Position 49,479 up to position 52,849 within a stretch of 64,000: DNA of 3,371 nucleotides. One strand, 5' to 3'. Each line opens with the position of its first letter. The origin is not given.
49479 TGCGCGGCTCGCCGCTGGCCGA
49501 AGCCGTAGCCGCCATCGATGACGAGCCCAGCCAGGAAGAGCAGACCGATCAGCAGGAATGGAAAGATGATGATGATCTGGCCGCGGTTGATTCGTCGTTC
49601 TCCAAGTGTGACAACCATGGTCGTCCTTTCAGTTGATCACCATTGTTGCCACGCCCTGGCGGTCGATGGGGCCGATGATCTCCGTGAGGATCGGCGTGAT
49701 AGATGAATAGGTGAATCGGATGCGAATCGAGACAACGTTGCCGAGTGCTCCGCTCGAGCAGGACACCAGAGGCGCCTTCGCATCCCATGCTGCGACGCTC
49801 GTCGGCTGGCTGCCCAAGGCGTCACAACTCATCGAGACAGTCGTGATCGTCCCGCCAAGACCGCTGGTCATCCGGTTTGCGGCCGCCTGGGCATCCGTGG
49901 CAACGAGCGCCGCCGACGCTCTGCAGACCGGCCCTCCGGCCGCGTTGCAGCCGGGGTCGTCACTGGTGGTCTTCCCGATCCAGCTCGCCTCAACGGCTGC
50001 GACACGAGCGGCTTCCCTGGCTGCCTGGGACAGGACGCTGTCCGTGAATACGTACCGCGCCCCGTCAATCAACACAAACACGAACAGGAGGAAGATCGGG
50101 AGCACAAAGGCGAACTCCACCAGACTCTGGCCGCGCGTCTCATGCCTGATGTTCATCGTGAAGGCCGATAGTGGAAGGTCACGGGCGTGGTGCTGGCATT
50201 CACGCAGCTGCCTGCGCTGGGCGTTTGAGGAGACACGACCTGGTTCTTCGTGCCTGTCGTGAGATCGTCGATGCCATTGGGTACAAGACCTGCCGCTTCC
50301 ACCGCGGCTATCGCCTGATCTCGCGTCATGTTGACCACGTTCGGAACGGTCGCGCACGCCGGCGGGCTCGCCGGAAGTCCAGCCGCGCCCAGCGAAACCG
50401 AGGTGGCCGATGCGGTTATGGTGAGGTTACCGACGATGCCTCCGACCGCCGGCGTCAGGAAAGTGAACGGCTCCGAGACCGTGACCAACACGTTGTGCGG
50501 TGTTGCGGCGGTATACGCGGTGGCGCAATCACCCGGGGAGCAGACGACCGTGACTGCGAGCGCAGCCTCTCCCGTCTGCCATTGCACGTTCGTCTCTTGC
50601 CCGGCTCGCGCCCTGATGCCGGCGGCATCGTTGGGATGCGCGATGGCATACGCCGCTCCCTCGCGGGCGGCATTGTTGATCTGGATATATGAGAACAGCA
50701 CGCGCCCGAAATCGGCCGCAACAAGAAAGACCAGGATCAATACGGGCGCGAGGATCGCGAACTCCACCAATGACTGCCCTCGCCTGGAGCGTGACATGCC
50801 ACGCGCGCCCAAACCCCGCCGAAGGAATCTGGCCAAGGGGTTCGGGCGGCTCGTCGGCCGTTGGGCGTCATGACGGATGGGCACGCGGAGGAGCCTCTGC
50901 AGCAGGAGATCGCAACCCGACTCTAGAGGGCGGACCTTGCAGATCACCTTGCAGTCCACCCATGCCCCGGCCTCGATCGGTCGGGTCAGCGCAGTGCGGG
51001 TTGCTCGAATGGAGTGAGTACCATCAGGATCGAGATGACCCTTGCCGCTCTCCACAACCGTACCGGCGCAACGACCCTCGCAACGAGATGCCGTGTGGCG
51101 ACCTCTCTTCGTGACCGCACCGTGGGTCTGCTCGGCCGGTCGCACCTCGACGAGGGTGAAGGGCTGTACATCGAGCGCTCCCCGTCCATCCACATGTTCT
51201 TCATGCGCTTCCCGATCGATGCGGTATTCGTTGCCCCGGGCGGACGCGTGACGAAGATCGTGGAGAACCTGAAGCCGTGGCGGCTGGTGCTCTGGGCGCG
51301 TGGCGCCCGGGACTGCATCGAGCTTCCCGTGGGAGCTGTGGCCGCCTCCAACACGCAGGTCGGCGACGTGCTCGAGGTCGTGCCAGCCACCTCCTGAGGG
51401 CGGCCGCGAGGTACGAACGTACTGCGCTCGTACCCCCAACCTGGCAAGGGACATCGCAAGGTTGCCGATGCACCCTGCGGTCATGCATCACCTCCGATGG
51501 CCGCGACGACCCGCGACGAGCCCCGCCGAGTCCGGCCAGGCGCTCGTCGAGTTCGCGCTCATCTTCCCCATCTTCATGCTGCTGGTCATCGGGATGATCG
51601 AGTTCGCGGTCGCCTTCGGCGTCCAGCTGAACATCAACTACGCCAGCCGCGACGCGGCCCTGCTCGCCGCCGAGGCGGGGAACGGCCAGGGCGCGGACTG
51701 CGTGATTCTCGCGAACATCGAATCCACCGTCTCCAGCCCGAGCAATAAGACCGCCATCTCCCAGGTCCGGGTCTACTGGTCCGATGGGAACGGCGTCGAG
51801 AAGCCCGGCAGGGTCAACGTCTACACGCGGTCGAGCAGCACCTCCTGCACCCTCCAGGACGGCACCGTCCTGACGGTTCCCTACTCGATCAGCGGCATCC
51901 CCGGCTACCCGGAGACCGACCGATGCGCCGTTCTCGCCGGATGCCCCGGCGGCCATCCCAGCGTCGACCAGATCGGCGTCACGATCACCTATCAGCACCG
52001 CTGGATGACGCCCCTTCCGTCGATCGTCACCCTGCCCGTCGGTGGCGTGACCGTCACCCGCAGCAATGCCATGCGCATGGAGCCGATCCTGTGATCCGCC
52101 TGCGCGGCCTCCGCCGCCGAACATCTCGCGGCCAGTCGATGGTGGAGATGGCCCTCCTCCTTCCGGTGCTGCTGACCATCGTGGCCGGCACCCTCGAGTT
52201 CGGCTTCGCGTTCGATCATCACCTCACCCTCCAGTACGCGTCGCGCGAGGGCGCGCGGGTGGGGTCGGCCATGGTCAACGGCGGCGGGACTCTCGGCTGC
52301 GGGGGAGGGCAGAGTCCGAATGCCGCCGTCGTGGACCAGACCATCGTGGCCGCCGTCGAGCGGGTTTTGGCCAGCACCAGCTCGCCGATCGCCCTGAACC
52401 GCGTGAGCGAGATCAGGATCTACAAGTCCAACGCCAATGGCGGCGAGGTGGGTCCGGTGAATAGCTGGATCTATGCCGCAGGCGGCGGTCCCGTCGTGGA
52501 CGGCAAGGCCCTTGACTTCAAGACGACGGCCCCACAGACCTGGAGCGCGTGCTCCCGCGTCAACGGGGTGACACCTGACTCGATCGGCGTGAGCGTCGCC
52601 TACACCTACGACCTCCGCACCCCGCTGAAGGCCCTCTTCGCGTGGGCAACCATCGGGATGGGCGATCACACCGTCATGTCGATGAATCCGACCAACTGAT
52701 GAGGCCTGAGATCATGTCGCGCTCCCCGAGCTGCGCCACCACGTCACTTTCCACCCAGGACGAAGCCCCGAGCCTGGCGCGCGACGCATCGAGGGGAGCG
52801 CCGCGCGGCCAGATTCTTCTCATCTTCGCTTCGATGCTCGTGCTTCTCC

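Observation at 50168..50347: PASTA-like domain fused to a TadE-like pseudopilin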

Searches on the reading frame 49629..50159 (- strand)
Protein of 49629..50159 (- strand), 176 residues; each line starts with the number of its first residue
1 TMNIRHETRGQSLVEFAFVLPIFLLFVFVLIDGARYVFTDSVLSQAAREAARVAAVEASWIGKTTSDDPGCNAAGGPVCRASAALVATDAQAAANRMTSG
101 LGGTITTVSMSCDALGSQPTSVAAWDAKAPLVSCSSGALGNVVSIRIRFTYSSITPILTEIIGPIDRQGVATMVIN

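Call 5: search_protein_families(library=pfam, proteins=[window:49629-50159:-], max_evalue=1)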
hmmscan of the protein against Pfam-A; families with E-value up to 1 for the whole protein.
window:49629-50159:- (176 aa): 3 families
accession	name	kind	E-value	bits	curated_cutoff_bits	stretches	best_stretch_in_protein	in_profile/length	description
PF07811.17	TadE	-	1.4e-15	57.6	22.9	1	10-52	1-43/43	TadE-like protein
PF13400.11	Tad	-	0.0026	18.5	22.3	1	10-56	1-46/47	Putative Flp pilus-assembly TadE/G-like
PF25540.1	DUF7923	-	0.0035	17.6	24.5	1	26-54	6-33/185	Domain of unknown function (DUF7923)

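Call 7: search_protein_families(library=ncbifam, proteins=[window:49629-50159:-], max_evalue=0.01)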
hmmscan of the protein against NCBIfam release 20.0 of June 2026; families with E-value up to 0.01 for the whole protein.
window:49629-50159:- (176 aa): 1 family
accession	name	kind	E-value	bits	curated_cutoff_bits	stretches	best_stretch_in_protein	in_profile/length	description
NF041390.1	TadE_Rv3655c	subfamily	0.00028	21.4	40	1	14-57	1-44/101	TadE family type IV pilus minor pilin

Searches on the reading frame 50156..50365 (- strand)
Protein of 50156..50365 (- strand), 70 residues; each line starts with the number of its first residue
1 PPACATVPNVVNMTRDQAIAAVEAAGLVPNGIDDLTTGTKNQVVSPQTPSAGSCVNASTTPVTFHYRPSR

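Call 5: search_protein_families(library=pfam, proteins=[window:50156-50359:-], max_evalue=1)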
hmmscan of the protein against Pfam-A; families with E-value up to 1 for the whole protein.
seq(68 aa): 1 family
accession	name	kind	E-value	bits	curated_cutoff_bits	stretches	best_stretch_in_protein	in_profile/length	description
PF03793.24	PASTA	-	1e-08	35.5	23.2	1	4-61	2-59/64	PASTA domain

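Call 13: search_solved_structures(query=window:50156-50365:-, max_evalue=1, show_alignments=3)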
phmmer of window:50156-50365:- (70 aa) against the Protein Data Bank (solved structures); distinct sequences matched with E-value up to 1: 0.

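Call 19: search_protein_representatives(protein=window:50156-50365:-)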
Query: 70 residues. Proteins with E-value up to 0.001 (for the whole library): 493; up to 1e-10: 65; up to 1e-30: 4. The best 150 are listed.
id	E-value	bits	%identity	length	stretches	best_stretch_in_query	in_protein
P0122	6.5e-50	181.3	33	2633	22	5-62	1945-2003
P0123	1.3e-46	170.9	34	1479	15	1-64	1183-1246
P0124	4.6e-46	169.2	37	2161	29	2-51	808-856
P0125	2.3e-42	157.5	41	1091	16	6-59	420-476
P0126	2.2e-28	113.5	40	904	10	2-58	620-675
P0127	2.9e-27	109.9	38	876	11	5-59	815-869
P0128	7.8e-27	108.6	37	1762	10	5-66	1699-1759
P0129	9.3e-27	108.3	41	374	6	2-65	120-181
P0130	1.2e-26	108.0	38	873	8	2-60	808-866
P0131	1.2e-24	101.7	43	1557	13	6-60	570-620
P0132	2.5e-24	100.7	37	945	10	2-59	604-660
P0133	1.5e-22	95.0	36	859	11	1-57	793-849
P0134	6.6e-20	86.7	39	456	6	3-68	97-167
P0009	2.2e-18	81.9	63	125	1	3-68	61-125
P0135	2.8e-18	81.6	40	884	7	6-66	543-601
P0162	1.3e-12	63.7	62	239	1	1-69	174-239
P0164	3.6e-12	62.3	59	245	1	1-68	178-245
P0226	1.9e-08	50.6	50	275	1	2-69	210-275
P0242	5.1e-08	49.3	49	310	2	12-69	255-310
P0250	9.4e-08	48.4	45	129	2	1-65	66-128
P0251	9.9e-08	48.4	49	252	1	2-68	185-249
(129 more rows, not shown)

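Call 20: search_protein_families(library=pfam, proteins=[P0162, P0164, P0226, P0242, P0251, P0250, P0129, P0134, P0125, P0126], max_evalue=0.001)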
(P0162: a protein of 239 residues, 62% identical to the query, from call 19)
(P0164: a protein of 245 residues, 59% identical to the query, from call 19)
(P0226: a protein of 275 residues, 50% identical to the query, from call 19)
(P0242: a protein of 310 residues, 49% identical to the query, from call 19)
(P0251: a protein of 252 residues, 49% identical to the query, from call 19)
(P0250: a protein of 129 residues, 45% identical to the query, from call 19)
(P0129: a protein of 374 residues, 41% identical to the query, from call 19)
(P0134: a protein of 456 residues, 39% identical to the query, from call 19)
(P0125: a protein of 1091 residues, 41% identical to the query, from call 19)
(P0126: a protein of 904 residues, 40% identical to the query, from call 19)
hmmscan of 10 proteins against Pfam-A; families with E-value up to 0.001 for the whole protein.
P0162 (239 aa): 2 families
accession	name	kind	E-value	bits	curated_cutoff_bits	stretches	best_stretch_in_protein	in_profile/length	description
PF07811.17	TadE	-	2.2e-14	53.7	22.9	1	23-64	1-42/43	TadE-like protein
PF03793.24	PASTA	-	6.2e-06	26.5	23.2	1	178-232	1-58/64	PASTA domain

P0164 (245 aa): 2 families
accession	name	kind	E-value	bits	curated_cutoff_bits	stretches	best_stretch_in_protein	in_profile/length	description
PF07811.17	TadE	-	1e-10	42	22.9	1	16-57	1-42/43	TadE-like protein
PF03793.24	PASTA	-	1.7e-09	37.9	23.2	1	186-240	3-59/64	PASTA domain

P0226 (275 aa): 1 family
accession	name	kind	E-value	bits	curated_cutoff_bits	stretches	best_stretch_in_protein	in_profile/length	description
PF07811.17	TadE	-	6.8e-16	58.5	22.9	1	34-75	1-42/43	TadE-like protein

P0242 (310 aa): 2 families
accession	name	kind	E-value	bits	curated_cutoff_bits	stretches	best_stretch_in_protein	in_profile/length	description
PF07811.17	TadE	-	2e-09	37.9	22.9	1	1-33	10-42/43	TadE-like protein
PF03793.24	PASTA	-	0.00013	22.3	23.2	0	255-304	8-59/64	PASTA domain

P0251 (252 aa): 3 families
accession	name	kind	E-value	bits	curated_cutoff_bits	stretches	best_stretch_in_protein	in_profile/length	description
PF18911.6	PKD_4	-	1.3e-10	41.6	27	1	98-161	20-81/85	PKD domain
PF03793.24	PASTA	-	0.00011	22.5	23.2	1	188-244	1-59/64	PASTA domain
PF00801.26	PKD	-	0.00038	20.8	23.5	0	100-152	15-69/80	PKD domain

P0250 (129 aa): 1 family
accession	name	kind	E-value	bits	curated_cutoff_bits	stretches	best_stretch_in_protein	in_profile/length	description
PF03793.24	PASTA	-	9.6e-22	77.2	23.2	2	70-126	1-59/64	PASTA domain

P0129 (374 aa): 3 families
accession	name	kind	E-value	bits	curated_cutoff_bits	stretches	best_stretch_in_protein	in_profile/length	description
PF03793.24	PASTA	-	5.5e-44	148.4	23.2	5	123-180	1-61/64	PASTA domain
PF06900.16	DUF1270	-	8.5e-06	26.5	27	0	245-271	12-38/53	Protein of unknown function (DUF1270)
PF22272.1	LEA_3b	-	1.8e-05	25.5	27.5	0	53-104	12-59/87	Late embryogenesis abundant protein (LEA_3b subfamily)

P0134 (456 aa): 2 families
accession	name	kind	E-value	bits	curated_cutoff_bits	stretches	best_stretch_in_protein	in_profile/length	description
PF03793.24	PASTA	-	2.1e-73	242.6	23.2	6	389-452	1-63/64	PASTA domain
PF10644.15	Misat_Tub_SegII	-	0.00021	22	26.5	0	387-435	53-101/115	Misato Segment II tubulin-like domain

P0125 (1091 aa): 2 families
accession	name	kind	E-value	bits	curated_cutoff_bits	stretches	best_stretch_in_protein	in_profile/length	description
PF03793.24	PASTA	-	1.7e-222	720.2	23.2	15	419-479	1-59/64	PASTA domain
PF25549.1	DUF7927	-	1.9e-30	106.3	31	0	1023-1043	7-27/132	Domain of unknown function (DUF7927)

P0126 (904 aa): 1 family
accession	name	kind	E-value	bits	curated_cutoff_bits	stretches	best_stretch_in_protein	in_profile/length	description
PF03793.24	PASTA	-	3.7e-153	498.1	23.2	12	485-545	1-63/64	PASTA domain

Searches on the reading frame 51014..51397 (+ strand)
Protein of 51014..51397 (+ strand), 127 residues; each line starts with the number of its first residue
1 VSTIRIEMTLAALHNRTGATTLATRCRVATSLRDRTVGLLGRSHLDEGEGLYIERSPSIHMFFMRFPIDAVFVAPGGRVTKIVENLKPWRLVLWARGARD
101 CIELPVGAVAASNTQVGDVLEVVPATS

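Call 26: search_protein_families(library=pfam, proteins=[window:51014-51397:+], max_evalue=0.01)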
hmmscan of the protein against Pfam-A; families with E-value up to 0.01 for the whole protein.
window:51014-51397:+ (127 aa): 1 family
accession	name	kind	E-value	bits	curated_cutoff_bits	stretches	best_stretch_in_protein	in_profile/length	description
PF02643.20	DUF192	-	3.1e-17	62.9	27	1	26-121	3-95/96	Uncharacterized ACR, COG1430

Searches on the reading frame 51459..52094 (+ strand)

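Call 5: search_protein_families(library=pfam, proteins=[window:51459-52094:+], max_evalue=1)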
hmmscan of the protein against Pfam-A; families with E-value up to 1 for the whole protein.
window:51459-52094:+ (211 aa): 2 families
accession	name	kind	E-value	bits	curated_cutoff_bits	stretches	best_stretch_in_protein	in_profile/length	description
PF07811.17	TadE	-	5.4e-13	49.3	22.9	1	26-67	1-42/43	TadE-like protein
PF13567.11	DUF4131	-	0.0016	18.6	31.6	1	38-147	29-133/165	Domain of unknown function (DUF4131)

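Call 7: search_protein_families(library=ncbifam, proteins=[window:51459-52094:+], max_evalue=0.01)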
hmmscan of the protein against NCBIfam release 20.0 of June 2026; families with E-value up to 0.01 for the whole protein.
window:51459-52094:+ (211 aa): 0 families

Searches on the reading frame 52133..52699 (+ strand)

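Call 5: search_protein_families(library=pfam, proteins=[window:52133-52699:+], max_evalue=1)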
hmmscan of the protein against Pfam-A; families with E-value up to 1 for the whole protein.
window:52133-52699:+ (188 aa): 1 family
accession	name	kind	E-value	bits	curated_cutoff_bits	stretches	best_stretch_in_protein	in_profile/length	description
PF07811.17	TadE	-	3.1e-14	53.3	22.9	1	1-42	2-43/43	TadE-like protein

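Call 7: search_protein_families(library=ncbifam, proteins=[window:52133-52699:+], max_evalue=0.01)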
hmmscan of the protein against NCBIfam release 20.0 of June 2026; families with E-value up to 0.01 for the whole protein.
window:52133-52699:+ (188 aa): 1 family
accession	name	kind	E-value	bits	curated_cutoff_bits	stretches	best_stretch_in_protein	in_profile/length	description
NF041390.1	TadE_Rv3655c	subfamily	0.0015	19.1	40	1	4-88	1-85/101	TadE family type IV pilus minor pilin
